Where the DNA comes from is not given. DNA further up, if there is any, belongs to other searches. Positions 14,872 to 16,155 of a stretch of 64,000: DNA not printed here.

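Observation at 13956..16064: DHDPS-family aldolase plus MfnB-like synthase fused to a TusA-like sulfur-carrier-type domain, bracketed by a palindrome and a strong terminator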

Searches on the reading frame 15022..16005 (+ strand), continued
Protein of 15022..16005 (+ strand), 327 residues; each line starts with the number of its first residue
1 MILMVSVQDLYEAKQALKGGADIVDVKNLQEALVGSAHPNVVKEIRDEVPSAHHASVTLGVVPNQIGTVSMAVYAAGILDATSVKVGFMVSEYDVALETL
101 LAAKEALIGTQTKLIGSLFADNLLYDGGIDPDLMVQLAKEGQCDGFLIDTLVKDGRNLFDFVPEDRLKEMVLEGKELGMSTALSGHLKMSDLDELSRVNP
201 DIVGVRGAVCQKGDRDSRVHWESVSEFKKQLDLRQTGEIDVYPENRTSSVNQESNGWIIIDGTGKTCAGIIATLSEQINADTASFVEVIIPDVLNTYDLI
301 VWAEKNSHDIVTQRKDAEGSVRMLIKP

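Call 46: find_encoding_contigs(protein=P0126, flank=8000, max_places=3)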
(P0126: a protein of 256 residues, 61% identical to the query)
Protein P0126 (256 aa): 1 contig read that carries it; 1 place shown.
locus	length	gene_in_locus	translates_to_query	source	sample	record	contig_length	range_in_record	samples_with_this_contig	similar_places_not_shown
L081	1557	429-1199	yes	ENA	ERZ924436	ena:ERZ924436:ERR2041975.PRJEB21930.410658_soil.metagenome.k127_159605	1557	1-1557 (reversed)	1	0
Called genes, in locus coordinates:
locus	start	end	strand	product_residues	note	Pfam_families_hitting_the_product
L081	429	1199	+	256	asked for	PF04476:4HFCP_synth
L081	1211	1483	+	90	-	-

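Call 47: find_encoding_contigs(protein=P0136, flank=8000, max_places=3)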
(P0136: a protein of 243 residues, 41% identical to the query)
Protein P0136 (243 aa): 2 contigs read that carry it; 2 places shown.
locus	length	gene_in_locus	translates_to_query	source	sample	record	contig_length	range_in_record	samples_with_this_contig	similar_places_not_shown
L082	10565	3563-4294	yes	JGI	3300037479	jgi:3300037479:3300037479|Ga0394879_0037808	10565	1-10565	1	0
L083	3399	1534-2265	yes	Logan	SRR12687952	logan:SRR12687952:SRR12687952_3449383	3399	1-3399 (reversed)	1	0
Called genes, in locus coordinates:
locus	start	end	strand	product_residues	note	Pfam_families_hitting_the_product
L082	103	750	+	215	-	PF06745:ATPase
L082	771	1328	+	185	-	PF02830:V4R (weak)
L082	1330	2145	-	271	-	-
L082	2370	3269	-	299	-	-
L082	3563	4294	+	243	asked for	PF04476:4HFCP_synth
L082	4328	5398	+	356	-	PF00288:GHMP_kinases_N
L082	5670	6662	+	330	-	PF00282:Pyridoxal_deC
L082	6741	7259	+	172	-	-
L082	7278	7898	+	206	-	PF01725:Ham1p_like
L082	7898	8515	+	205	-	PF01725:Ham1p_like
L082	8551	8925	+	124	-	-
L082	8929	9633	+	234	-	PF00702:Hydrolase, PF12710:HAD (faint), PF13419:HAD_2, PF13242:Hydrolase_like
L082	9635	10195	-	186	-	-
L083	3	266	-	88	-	?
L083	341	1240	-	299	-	-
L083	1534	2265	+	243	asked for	PF04476:4HFCP_synth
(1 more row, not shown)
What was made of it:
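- The nearest canonical MfnB sits beside a GHMP kinase and a PLP decarboxylase (MfnA-type), unlike this clade (call 47).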

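Call 49: find_homologous_proteins(query=P0126, max_evalue=1e-20)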
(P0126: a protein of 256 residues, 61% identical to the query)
Query P0126 (256 aa): 929 proteins with E <= 1e-20 among 8000 candidates; the best 120 are listed.
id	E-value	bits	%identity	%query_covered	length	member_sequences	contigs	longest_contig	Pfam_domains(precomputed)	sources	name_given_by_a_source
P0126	1.3e-157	540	100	100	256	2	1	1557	PF04476.20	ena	-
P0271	5.7e-137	473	86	100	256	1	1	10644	PF04476.20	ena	-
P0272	1.0e-130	452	86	97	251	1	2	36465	PF04476.20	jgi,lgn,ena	jgi:hypothetical protein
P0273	1.0e-130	452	86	98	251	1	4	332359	PF04476.20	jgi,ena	jgi:hypothetical protein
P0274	4.7e-119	414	79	97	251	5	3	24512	PF04476.20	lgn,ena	-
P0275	7.7e-113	394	76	99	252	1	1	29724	PF04476.20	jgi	jgi:hypothetical protein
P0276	8.8e-113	394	76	95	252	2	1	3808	PF04476.20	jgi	jgi:uncharacterized protein (UPF0264 family)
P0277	1.3e-112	393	76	98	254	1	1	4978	PF04476.20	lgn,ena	-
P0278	4.3e-112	391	75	99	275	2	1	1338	PF04476.20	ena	-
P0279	8.5e-112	390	76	98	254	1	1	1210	PF04476.20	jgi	-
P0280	1.7e-111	389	79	95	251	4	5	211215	PF04476.20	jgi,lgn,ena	jgi:uncharacterized protein (UPF0264 family)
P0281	2.7e-111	389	78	95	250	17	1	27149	PF04476.20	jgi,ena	-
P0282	3.2e-111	388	79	95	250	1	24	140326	PF04476.20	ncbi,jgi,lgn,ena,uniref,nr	ncbi:hypothetical protein B9P99_04195 [Candidatus Marsarchaeota G1 archaeon OSP_B]|jgi:uncharacteriz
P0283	4.1e-111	388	77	95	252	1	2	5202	PF04476.20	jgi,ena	jgi:uncharacterized protein (UPF0264 family)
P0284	4.3e-111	388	79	95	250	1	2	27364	PF04476.20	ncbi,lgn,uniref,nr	ncbi:hypothetical protein B9Q13_04375 [Candidatus Marsarchaeota G2 archaeon ECH_B_SAG-G16]|uniref:(5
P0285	5.5e-111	388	76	98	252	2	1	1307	PF04476.20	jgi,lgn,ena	-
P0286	2.5e-110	386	74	99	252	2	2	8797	PF04476.20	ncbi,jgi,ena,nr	ncbi:MAG TPA: (5-formylfuran-3-yl)methyl phosphate synthase [Thermoplasmata archaeon]|nr:(5-formylfu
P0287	2.7e-110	385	75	99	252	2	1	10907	PF04476.20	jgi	jgi:uncharacterized protein (UPF0264 family)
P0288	3.0e-110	385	76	96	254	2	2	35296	PF04476.20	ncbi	-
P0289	3.8e-110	385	74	99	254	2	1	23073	PF04476.20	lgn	-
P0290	4.7e-110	385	78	95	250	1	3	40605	PF04476.20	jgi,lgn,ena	-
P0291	6.8e-110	384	78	94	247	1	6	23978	PF04476.20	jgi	jgi:Uncharacterized protein conserved in archaea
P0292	1.0e-109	384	75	98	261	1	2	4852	PF04476.20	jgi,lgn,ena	-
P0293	1.8e-109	383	74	98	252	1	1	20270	PF04476.20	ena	-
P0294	3.3e-109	382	75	97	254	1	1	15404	PF04476.20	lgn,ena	-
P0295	4.6e-109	381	75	98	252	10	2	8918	PF04476.20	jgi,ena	-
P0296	6.0e-109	381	76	96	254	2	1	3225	PF04476.20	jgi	-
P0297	7.7e-109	381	74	95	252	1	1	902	PF04476.20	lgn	-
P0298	8.2e-109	381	74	99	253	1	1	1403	PF04476.20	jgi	-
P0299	9.9e-109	380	78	94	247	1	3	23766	PF04476.20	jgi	jgi:Uncharacterized protein conserved in archaea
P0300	1.1e-108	380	76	96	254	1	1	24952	PF04476.20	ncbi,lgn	-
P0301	1.3e-108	380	76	97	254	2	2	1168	PF04476.20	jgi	-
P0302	1.6e-108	380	76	96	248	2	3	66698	PF04476.20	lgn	-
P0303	2.1e-108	379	78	95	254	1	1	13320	PF04476.20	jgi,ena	-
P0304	3.2e-108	379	75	95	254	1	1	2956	PF04476.20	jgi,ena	-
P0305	3.6e-108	378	73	98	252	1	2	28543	PF04476.20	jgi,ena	-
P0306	4.4e-108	378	76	95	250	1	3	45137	PF04476.20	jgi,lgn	jgi:uncharacterized protein (UPF0264 family)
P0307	5.7e-108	378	74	97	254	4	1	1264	PF04476.20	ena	-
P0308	6.2e-108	378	75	97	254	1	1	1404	PF04476.20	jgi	jgi:hypothetical protein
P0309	6.5e-108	378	73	98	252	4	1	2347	PF04476.20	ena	-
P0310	8.2e-108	377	74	98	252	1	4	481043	PF04476.20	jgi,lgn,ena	jgi:hypothetical protein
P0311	8.9e-108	377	73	98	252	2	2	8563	PF04476.20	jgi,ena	jgi:hypothetical protein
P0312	1.0e-107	377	75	95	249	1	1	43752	PF04476.20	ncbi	-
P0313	1.6e-107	376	74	94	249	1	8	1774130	PF04476.20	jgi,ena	jgi:hypothetical protein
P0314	1.8e-107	376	74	97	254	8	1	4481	PF04476.20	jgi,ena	-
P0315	2.9e-107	375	73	99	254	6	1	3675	PF04476.20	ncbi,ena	-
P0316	3.4e-107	375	74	97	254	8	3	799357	PF04476.20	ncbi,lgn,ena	-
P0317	4.2e-107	375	74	95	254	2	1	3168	PF04476.20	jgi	jgi:(5-formylfuran-3-yl)methyl phosphate synthase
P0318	4.4e-107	375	73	96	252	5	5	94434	PF04476.20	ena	-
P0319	4.6e-107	375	75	95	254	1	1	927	PF04476.20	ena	-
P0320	6.3e-107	374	71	98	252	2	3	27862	PF04476.20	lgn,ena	-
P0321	7.0e-107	374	75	97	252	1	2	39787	PF04476.20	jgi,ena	jgi:hypothetical protein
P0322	1.1e-106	374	74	97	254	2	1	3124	PF04476.20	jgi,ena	jgi:hypothetical protein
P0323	1.6e-106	373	72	96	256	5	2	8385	PF04476.20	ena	-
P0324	1.8e-106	373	76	95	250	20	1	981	PF04476.20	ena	-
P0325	1.9e-106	373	75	95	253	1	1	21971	PF04476.20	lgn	-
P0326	2.2e-106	373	73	96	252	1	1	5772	PF04476.20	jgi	jgi:(5-formylfuran-3-yl)methyl phosphate synthase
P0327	3.0e-106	372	71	98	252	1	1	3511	PF04476.20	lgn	-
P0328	3.9e-106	372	75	95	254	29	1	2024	PF04476.20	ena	-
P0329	4.0e-106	372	74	95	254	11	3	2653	PF04476.20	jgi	jgi:(5-formylfuran-3-yl)methyl phosphate synthase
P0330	4.2e-106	372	73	96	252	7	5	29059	PF04476.20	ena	-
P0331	5.0e-106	371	73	97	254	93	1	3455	PF04476.20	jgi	-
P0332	5.1e-106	371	72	96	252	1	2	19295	PF04476.20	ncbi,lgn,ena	-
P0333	5.8e-106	371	73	95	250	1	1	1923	PF04476.20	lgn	-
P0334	6.3e-106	371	74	96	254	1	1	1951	PF04476.20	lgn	-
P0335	8.0e-106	371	74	96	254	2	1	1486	PF04476.20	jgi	-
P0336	1.2e-105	370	73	95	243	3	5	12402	PF04476.20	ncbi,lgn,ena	-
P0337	1.9e-105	369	74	95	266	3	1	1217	PF04476.20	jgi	-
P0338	2.1e-105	369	72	97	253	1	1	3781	PF04476.20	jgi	jgi:(5-formylfuran-3-yl)methyl phosphate synthase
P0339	3.1e-105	369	71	98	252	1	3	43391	PF04476.20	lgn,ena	-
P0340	3.5e-105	369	74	95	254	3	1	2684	PF04476.20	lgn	-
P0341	4.7e-105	368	72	99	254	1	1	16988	PF04476.20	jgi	jgi:(5-formylfuran-3-yl)methyl phosphate synthase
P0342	6.2e-105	368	72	99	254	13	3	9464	PF04476.20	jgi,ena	-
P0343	1.7e-104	366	74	95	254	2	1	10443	PF04476.20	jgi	-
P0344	2.0e-104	366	72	99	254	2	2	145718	PF04476.20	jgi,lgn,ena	-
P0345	2.3e-104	366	74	95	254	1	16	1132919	PF04476.20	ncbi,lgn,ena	ncbi:MAG: (5-formylfuran-3-yl)methyl phosphate synthase [Thermoplasmata archaeon]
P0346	2.5e-104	366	74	95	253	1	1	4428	PF04476.20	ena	-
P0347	2.5e-104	366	75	97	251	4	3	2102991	PF04476.20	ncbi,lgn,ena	-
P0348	2.6e-104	366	73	95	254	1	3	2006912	PF04476.20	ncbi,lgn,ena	ncbi:MAG: (5-formylfuran-3-yl)methyl phosphate synthase [Thermoplasmata archaeon]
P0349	3.5e-104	365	74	95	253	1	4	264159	PF04476.20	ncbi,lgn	-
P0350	4.5e-104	365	71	99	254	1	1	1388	PF04476.20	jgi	-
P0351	6.5e-104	364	73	95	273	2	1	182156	PF04476.20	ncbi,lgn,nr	ncbi:MAG: (5-formylfuran-3-yl)methyl phosphate synthase [Euryarchaeota archaeon]|nr:(5-formylfuran-3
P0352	7.1e-104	364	72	96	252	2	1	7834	PF04476.20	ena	-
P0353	8.1e-104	364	72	97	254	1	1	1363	PF04476.20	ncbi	-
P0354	9.0e-104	364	73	95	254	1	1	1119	PF04476.20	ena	-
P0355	9.2e-104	364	71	96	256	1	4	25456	PF04476.20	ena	-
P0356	1.1e-103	364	71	99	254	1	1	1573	PF04476.20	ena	-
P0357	1.1e-103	364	74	95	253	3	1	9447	PF04476.20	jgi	-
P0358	1.2e-103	364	72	97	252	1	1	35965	PF04476.20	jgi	jgi:hypothetical protein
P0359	1.2e-103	364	71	99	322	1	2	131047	PF04476.20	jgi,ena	-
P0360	1.2e-103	364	73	98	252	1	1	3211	PF04476.20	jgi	jgi:(5-formylfuran-3-yl)methyl phosphate synthase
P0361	1.3e-103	363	71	97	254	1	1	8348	PF04476.20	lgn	-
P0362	1.7e-103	363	71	99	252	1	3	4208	PF04476.20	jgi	jgi:(5-formylfuran-3-yl)methyl phosphate synthase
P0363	2.6e-103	363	72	97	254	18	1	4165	PF04476.20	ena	-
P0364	2.7e-103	362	72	97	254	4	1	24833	PF04476.20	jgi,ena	-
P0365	3.2e-103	362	72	95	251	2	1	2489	PF04476.20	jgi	jgi:hypothetical protein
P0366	3.3e-103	362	74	94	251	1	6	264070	PF04476.20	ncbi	ncbi:MAG: (5-formylfuran-3-yl)methyl phosphate synthase [Thermoplasmata archaeon]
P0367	3.9e-103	362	69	98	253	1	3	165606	PF04476.20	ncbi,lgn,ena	-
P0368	8.3e-103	361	71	95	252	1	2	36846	PF04476.20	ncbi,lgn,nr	ncbi:(5-formylfuran-3-yl)methyl phosphate synthase [Candidatus Marsarchaeota archaeon]|nr:(5-formylf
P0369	1.0e-102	361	73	95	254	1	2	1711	PF04476.20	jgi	jgi:(5-formylfuran-3-yl)methyl phosphate synthase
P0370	3.5e-102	359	70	95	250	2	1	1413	PF04476.20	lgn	-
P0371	3.9e-102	359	71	95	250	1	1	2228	PF04476.20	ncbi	-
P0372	4.4e-102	359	71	95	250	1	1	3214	PF04476.20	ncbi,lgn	-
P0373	4.7e-102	358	72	95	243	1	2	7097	PF04476.20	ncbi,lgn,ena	-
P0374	9.7e-102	357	72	94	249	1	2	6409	PF04476.20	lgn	-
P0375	1.7e-101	357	88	76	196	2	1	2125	PF04476.20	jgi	-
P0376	2.1e-101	356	70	98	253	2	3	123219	PF04476.20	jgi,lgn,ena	jgi:hypothetical protein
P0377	9.5e-101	354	72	95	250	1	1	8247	PF04476.20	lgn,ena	-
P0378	2.8e-100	353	70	96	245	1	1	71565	PF04476.20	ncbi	ncbi:MAG: (5-formylfuran-3-yl)methyl phosphate synthase [Thermoprotei archaeon]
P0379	6.1e-100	351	71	95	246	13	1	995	PF04476.20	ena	-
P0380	2.8e-99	349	70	96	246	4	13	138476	PF04476.20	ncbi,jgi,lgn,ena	jgi:uncharacterized protein (UPF0264 family)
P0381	6.3e-99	348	72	95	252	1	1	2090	PF04476.20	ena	-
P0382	7.9e-99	348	69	95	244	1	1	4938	PF04476.20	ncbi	-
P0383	1.2e-98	347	68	97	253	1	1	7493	PF04476.20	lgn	-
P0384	1.3e-98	347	69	96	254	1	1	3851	PF04476.20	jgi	jgi:hypothetical protein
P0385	1.7e-97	343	71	92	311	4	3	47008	PF04476.20,PF01206.23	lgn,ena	-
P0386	1.5e-95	337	71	95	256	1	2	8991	PF04476.20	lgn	-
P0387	5.2e-89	316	63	98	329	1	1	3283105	PF04476.20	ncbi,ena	-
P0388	1.3e-87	311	62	96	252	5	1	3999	PF04476.20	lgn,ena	-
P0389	3.4e-87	310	63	99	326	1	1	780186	PF04476.20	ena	-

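Call 51: find_encoding_contigs(protein=P0348, flank=10000, max_places=2)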
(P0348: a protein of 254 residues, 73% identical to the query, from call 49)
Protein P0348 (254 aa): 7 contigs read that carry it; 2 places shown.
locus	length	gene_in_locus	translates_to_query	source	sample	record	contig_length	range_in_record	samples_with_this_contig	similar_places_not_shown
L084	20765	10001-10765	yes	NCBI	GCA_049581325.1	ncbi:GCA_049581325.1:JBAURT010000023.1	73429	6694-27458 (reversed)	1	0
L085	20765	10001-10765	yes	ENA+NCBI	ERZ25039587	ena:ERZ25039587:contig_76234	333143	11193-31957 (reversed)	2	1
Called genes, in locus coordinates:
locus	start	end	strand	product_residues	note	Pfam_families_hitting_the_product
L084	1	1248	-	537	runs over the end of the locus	PF00324:AA_permease (weak), PF13520:AA_permease_2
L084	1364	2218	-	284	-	-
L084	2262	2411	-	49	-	-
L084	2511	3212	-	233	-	PF13578:Methyltransf_24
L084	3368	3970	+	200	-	PF04229:GrpB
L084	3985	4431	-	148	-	PF01638:HxlR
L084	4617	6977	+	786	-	PF13191:AAA_16, PF13401:AAA_22, PF13424:TPR_12 (faint), PF17874:TPR_MalT (faint), PF13374:TPR_10 (faint)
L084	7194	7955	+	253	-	PF20440:GvpD_bR2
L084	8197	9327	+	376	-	PF15902:Sortilin-Vps10 (faint), PF15899:BNR_6 (faint)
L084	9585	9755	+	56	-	-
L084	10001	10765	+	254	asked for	PF04476:4HFCP_synth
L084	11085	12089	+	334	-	PF00701:DHDPS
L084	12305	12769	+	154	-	-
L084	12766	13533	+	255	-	PF00106:adh_short, PF01370:Epimerase, PF08659:KR, PF13561:adh_short_C2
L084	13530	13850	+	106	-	-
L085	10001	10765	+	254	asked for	PF04476:4HFCP_synth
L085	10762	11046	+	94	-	PF01206:TusA (weak)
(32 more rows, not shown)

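Call 52: find_encoding_contigs(protein=P0282, flank=10000, max_places=2)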
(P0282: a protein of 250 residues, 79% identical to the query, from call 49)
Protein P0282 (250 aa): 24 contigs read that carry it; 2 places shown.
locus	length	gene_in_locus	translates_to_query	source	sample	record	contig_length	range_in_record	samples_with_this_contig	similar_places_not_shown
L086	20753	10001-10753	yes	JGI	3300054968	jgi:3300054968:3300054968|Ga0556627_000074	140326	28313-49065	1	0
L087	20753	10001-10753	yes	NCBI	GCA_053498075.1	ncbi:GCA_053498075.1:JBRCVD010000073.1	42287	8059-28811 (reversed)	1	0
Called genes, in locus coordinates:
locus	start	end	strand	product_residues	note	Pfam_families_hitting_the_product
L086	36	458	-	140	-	PF01978:TrmB (weak), PF12802:MarR_2 (weak), PF13412:HTH_24 (faint), PF01022:HTH_5 (weak)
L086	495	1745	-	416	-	PF02441:Flavoprotein, PF04127:DFP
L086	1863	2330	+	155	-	-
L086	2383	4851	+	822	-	PF01047:MarR (faint), PF01022:HTH_5, PF05729:NACHT (weak), PF13401:AAA_22, PF13424:TPR_12 (faint), PF00515:TPR_1 (faint)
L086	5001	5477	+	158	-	PF00578:AhpC-TSA, PF08534:Redoxin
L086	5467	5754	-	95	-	-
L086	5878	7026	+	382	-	PF07690:MFS_1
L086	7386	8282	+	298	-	PF00561:Abhydrolase_1, PF12146:Hydrolase_4, PF12697:Abhydrolase_6, PF02129:Peptidase_S15 (weak)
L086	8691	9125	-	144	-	PF03013:Pyr_excise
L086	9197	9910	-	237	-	PF06778:Chlor_dismutase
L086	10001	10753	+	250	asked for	PF04476:4HFCP_synth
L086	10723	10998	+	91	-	PF01206:TusA (weak)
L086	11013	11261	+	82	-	-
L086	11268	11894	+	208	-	PF01694:Rhomboid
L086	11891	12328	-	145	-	PF14595:Thioredoxin_9 (weak), PF04756:OST3_OST6, PF00085:Thioredoxin, PF13098:Thioredoxin_2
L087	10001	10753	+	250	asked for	PF04476:4HFCP_synth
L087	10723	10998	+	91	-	PF01206:TusA (weak)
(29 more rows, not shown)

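Call 54: find_encoding_contigs(protein=P0385, flank=10000, max_places=2)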
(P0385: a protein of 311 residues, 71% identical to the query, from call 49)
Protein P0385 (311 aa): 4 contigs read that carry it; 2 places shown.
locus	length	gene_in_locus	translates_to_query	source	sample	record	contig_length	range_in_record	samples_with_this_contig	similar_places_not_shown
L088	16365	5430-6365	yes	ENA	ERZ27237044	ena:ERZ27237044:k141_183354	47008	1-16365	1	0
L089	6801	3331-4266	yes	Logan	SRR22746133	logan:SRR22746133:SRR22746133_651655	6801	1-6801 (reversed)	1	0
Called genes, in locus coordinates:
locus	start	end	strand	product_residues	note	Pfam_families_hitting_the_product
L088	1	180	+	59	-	?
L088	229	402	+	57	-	PF09360:zf-CDGSH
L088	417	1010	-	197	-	PF00156:Pribosyltran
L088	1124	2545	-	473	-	PF07690:MFS_1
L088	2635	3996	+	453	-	PF02878:PGM_PMM_I, PF02879:PGM_PMM_II, PF02880:PGM_PMM_III, PF00408:PGM_PMM_IV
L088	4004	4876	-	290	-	PF01256:Carb_kinase, PF02110:HK, PF08543:Phos_pyr_kin (weak)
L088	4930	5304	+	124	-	PF01641:SelR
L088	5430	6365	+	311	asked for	PF04476:4HFCP_synth, PF01206:TusA (weak)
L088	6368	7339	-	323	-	PF00701:DHDPS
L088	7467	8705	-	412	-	PF00009:GTP_EFTU, PF01926:MMR_HSR1 (faint), PF22594:GTP-eEF1A_C (weak)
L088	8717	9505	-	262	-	PF01507:PAPS_reduct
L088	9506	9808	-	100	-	-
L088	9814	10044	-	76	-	-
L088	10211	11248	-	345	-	-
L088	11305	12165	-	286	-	PF00702:Hydrolase, PF13419:HAD_2, PF13242:Hydrolase_like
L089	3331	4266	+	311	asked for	PF04476:4HFCP_synth, PF01206:TusA (weak)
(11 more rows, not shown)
